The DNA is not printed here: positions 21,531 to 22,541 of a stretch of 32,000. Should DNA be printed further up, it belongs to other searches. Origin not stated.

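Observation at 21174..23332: Low-GC islet: an XRE repressor divergent from a tightly coupled 80-aa + 237-aa operon with no recognisable domains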

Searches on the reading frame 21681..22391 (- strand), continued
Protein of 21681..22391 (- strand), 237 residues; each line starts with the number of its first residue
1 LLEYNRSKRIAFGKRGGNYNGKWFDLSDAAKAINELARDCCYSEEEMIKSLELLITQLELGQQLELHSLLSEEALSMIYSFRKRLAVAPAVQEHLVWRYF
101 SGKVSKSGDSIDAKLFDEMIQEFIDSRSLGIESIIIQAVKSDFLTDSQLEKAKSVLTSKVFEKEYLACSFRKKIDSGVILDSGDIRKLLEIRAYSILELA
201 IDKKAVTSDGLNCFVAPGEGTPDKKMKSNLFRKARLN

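Call 54: search_protein_families(library=pfam, max_evalue=0.01, proteins=[L013:2534-4810:+, L013:4807-5964:+, L014:2917-4455:+, L014:1938-2993:+, L012:5457-5804:+, L012:7120-10518:+, L012:6640-6945:+, L014:5225-5521:+, L013:6849-7448:+, L013:7520-8443:+])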
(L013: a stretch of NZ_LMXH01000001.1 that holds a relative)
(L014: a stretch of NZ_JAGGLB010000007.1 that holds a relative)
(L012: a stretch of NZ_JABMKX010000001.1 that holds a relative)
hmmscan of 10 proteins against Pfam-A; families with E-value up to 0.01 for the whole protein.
L013:2534-4810:+ (758 aa): 1 family
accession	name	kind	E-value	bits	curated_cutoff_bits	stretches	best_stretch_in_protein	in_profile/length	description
PF05593.20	RHS_repeat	-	4.4e-55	183.5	22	9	434-467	4-37/38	RHS Repeat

L013:4807-5964:+ (385 aa): 2 families
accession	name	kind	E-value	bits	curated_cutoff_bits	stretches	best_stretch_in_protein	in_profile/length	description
PF05593.20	RHS_repeat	-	2.4e-06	28.2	22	1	69-99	2-31/38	RHS Repeat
PF13711.11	DUF4160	-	0.0047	17.5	23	1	313-358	6-50/65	Domain of unknown function (DUF4160)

L014:2917-4455:+ (512 aa): 3 families
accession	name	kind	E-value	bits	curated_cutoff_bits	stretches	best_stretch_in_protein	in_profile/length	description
PF01979.26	Amidohydro_1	-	2.6e-40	139.2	25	1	113-472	2-345/345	Amidohydrolase family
PF07969.17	Amidohydro_3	-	1.1e-16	61.9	29.7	1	267-473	270-472/472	Amidohydrolase family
PF22039.1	HUTI_composite_bact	-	0.0025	17.9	25.5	1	79-101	1-23/26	Imidazolonepropionase-like composite domain, bacteria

L014:1938-2993:+ (351 aa): 12 families
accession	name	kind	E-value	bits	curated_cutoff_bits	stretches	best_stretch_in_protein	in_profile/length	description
PF00532.27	Peripla_BP_1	-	4.8e-39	134.9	22.2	1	71-320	2-262/281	Periplasmic binding proteins and sugar binding domain of LacI family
PF13377.12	Peripla_BP_3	-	6.2e-33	114.7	26.5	1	181-342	2-167/167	Periplasmic binding protein-like domain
PF13407.12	Peripla_BP_4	-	4.1e-26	92.5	35.1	1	73-273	1-207/258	Periplasmic binding protein domain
PF00356.27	LacI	-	5.2e-19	68.2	27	1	14-59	1-46/46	Bacterial regulatory proteins, lacI family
PF13384.12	HTH_23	-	5.3e-05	23.3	24.6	1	15-35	20-40/50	Homeodomain-like domain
PF10668.15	Phage_terminase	-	0.0004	20.5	22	1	12-42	22-51/67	Phage terminase small subunit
PF04552.19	Sigma54_DBD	-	0.00053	20.2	22.8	1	10-36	47-73/160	Sigma-54, DNA binding domain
PF13936.12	HTH_38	-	0.00061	19.9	27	1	15-33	23-41/44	Helix-turn-helix domain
PF01022.26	HTH_5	-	0.00089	19.5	22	0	16-31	19-34/47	Bacterial regulatory protein, arsR family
PF01381.28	HTH_3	-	0.0014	19.1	23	1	15-51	12-48/55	Helix-turn-helix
PF08279.18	HTH_11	-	0.0052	17.1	25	0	13-33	16-36/55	HTH domain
PF13412.12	HTH_24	-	0.008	16.2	21.9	0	16-34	21-39/48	Winged helix-turn-helix DNA-binding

L012:5457-5804:+ (115 aa): 1 family
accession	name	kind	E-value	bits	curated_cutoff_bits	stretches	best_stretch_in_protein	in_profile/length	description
PF02002.24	TFIIE_alpha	-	0.0093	16.3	22.9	0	35-93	46-100/105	TFIIE alpha subunit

L012:7120-10518:+ (1132 aa): 5 families
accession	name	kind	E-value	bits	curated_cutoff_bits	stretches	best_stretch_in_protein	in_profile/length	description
PF03442.20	CBM_X2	-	1.4e-60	201.8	28.9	2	889-971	1-83/83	Carbohydrate binding domain X2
PF00942.24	CBM_3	-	9e-26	90.6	22.4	1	986-1067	1-83/83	Cellulose binding domain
PF15902.12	Sortilin-Vps10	-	4.8e-16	59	33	2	105-214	22-123/446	Sortilin, neurotensin receptor 3,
PF02012.26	BNR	-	5.1e-05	23.1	27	0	258-268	1-11/12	BNR/Asp-box repeat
PF20623.4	Sgo0707_N2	-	0.0047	16.8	27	0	824-857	60-97/141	Sgo0707 N2 domain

L012:6640-6945:+ (101 aa): 1 family
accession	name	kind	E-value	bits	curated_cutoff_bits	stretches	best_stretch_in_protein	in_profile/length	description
PF01320.23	Colicin_Pyocin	-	0.00011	22.6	21.2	1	30-85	9-67/82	Colicin immunity protein / pyocin immunity protein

L014:5225-5521:+ (98 aa): 0 families

L013:6849-7448:+ (199 aa): 0 families

L013:7520-8443:+ (307 aa): 1 family
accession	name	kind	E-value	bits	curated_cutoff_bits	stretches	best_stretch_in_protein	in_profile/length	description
PF05144.20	Phage_CRI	-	0.0078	16.4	21.7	0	60-199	66-219/232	Replication-associated protein G2P N-terminal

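Call 61: search_dna_similar(query=window:21681-22316:-, collection=plasmids, mode=protein, max_evalue=0.001)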
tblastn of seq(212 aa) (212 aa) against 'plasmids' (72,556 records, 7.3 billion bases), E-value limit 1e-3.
No match.

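Call 74: find_encoding_contigs(protein=P0009, flank=6000, max_places=2)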
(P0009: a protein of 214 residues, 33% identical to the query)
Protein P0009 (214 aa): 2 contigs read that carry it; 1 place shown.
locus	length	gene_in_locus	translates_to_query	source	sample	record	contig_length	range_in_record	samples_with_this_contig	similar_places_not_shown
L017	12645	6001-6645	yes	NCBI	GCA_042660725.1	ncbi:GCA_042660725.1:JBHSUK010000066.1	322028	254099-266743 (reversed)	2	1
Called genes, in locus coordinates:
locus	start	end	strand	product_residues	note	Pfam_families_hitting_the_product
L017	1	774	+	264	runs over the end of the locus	-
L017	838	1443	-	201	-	-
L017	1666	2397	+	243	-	PF08924:Rv2525c_GlyHyd-like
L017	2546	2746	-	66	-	-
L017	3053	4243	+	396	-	PF07690:MFS_1, PF12832:MFS_1_like, PF00083:Sugar_tr, PF06779:MFS_4, PF05977:MFS_3, PF13347:MFS_2, PF07690:MFS_1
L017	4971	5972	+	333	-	-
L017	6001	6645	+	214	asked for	-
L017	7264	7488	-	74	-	-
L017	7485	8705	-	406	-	PF25198:Spore_GerAC_N, PF05504:Spore_GerAC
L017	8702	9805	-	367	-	PF03845:Spore_permease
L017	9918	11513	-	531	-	PF03323:GerA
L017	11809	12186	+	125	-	PF01638:HxlR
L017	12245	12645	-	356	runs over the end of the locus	PF01370:Epimerase, PF22917:PRISE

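Call 75: find_encoding_contigs(protein=P0011, flank=6000, max_places=2)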
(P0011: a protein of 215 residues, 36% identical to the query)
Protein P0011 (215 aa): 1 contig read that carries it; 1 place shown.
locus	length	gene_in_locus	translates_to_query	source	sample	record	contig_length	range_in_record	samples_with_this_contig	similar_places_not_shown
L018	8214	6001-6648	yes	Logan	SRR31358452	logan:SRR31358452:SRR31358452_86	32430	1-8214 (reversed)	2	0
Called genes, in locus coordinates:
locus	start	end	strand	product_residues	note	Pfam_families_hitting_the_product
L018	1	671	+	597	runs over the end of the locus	PF02743:dCache_1, PF00672:HAMP (weak), PF06580:His_kinase, PF02518:HATPase_c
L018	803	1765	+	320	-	PF00528:BPD_transp_1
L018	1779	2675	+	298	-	PF00528:BPD_transp_1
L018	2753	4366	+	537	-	PF01547:SBP_bac_1, PF13416:SBP_bac_8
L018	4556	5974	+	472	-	PF01120:Alpha_L_fucos, PF00754:F5_F8_type_C, PF22633:F5_F8_type_C_2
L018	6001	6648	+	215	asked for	-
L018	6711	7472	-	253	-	PF13786:DUF4179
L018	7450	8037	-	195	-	PF04542:Sigma70_r2, PF08281:Sigma70_r4_2, PF04545:Sigma70_r4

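Call 76: find_encoding_contigs(protein=P0015, flank=6000, max_places=2)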
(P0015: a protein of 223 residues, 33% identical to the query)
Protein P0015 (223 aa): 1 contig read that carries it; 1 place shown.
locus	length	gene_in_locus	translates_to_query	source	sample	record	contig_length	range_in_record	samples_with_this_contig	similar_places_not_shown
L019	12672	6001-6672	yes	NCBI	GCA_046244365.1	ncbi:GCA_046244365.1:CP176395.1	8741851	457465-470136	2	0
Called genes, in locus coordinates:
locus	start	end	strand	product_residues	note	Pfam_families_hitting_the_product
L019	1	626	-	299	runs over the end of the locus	PF02311:AraC_binding (faint), PF00165:HTH_AraC (weak), PF12833:HTH_18, PF00165:HTH_AraC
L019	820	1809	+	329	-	PF01408:GFO_IDH_MocA, PF02894:GFO_IDH_MocA_C, PF22725:GFO_IDH_MocA_C3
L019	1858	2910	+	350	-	PF01408:GFO_IDH_MocA, PF01488:Shikimate_DH (weak), PF03446:NAD_binding_2 (faint), PF22725:GFO_IDH_MocA_C3, PF02894:GFO_IDH_MocA_C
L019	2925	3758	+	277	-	PF01261:AP_endonuc_2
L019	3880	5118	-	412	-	PF14504:CAP_assoc_N, PF00188:CAP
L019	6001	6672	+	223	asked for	-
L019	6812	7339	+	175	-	PF05382:Amidase_5 (weak), PF00877:NLPC_P60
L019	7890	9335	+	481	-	-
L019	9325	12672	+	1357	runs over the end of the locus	PF00092:VWA, PF13519:VWA_2, PF13768:VWA_3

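Call 83: search_solved_structures(query=A6, max_evalue=1)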
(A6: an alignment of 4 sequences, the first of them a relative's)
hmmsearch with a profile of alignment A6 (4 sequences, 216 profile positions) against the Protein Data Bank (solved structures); distinct sequences matched with E-value up to 1: 1.
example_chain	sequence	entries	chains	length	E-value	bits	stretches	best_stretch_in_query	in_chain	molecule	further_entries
9pv3_B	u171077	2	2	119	0.8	12.5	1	33-88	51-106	W6-10 mouse Fab heavy chain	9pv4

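Call 94: fold_search(model_id=the predicted structure, library=viral)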
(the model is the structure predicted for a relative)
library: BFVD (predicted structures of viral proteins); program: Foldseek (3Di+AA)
matches with E <= 10: 292; with E <= 0.001: 0
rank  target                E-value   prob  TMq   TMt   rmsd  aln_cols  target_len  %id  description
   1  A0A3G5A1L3            1.6e-01  0.63  0.27  0.19  16.4       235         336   11  Sel1 repeat family protein [Harvfovirus sp.]
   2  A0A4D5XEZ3            2.4e-01  0.66  0.28  0.14  11.6       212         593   15  Uncharacterized protein [Mimivirus LCMiAC02]
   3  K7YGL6                3.4e-01  0.25  0.22  0.17  14.2       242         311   15  Ankyrin repeat protein [Megavirus courdo11]
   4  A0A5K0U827            4.5e-01  0.54  0.35  0.25  12.8       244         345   11  Gamma-soluble NSF attachment protein (Fragment) [Yasminevirus sp. GU-2018]
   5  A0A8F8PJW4            4.9e-01  0.38  0.27  0.15  12.1       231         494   16  Ankyrin repeat domain [Clandestinovirus]
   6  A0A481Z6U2            4.9e-01  0.30  0.27  0.16  12.8       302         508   10  Importin beta binding domain protein [Pithovirus LCPAC302]
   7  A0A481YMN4            5.4e-01  0.28  0.23  0.13  11.6       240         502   13  Ankyrin repeat protein [Pithovirus LCDPAC01]
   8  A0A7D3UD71            5.4e-01  0.25  0.21  0.21  15.8       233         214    9  (no name in the UniProt tables at hand)
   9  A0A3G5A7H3            5.7e-01  0.41  0.29  0.18  11.2       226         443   13  Uncharacterized protein [Hyperionvirus sp.]
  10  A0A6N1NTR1            5.9e-01  0.18  0.22  0.10  22.6       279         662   14  Uncharacterized protein [Tupanvirus soda lake]
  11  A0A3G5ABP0            6.2e-01  0.25  0.26  0.14  12.4       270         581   12  SWIB/MDM2 domain protein [Hyperionvirus sp.]
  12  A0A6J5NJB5            6.5e-01  0.33  0.27  0.20  11.5       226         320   10  Uncharacterized protein [uncultured Caudovirales phage]
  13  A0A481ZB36            7.1e-01  0.21  0.24  0.20  13.1       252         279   11  Ankyrin repeat protein [Pithovirus LCPAC401]
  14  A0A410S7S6            7.1e-01  0.13  0.22  0.16  16.1       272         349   10  Uncharacterized protein [Spodoptera exempta nucleopolyhedrovirus]
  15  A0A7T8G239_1          7.1e-01  0.09  0.15  0.05  17.5       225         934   12  Nonstructural polyprotein [Soybean thrips dicistrovirus 2]
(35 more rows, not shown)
